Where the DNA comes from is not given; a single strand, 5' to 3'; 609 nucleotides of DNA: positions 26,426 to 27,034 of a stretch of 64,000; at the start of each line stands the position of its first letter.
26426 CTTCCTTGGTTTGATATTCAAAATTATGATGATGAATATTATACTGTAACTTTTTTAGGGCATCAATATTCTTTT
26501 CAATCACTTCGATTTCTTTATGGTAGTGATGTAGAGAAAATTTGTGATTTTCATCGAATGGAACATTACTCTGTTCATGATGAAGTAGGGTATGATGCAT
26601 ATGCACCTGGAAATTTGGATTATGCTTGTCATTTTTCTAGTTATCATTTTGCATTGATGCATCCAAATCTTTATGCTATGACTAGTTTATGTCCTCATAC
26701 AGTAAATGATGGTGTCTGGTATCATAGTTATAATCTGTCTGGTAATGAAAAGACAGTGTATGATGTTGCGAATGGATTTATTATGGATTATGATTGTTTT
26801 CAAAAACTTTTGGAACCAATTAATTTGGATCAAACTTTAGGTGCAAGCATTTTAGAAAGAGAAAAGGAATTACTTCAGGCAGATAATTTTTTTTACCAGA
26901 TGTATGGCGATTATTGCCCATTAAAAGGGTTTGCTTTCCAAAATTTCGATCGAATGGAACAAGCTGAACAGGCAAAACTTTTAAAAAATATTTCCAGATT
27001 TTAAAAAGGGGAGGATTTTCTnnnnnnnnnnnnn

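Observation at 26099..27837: Two unknown genes, one with a kinase-like catalytic signature, occupy the murD slot between mraY and ftsW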

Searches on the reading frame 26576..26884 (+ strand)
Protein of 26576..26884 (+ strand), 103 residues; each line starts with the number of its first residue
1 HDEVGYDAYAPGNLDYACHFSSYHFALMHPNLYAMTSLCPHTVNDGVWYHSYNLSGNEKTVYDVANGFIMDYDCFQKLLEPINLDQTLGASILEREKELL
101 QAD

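Call 56: search_solved_structures(query=A5, max_evalue=10, show_alignments=5)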
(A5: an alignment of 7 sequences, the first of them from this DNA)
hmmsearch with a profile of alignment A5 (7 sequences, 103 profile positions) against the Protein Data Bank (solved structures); distinct sequences matched with E-value up to 10: 3.
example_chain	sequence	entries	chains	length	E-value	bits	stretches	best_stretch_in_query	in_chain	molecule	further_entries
4i6m_B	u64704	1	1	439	0.29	14.8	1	40-84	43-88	Actin-like protein ARP9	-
5tgc_B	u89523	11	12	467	0.31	14.7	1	40-84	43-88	Actin-like protein ARP9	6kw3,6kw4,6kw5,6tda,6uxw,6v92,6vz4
3wee_A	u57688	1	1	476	0.32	14.6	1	40-84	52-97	Actin-like protein ARP9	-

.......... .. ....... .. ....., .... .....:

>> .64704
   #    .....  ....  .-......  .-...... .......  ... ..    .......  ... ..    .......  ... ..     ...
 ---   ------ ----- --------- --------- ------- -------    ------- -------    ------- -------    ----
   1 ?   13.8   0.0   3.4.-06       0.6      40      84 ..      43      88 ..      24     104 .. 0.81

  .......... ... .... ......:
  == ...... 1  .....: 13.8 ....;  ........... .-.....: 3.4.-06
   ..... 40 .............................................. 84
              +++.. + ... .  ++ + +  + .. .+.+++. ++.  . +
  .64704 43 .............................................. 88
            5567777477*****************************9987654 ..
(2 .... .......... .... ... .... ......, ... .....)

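Call 57: search_protein_families(library=pfam, alignment_id=A5, max_evalue=10)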
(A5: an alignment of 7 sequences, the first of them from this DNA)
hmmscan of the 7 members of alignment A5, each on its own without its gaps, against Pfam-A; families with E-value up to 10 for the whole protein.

A. member 1, seq(103 aa): 0 families

B. families by the number of members that match (of 7 scanned): 1 family
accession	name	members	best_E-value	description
PF04501.17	Baculo_VP39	1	0.064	Baculovirus major capsid protein VP39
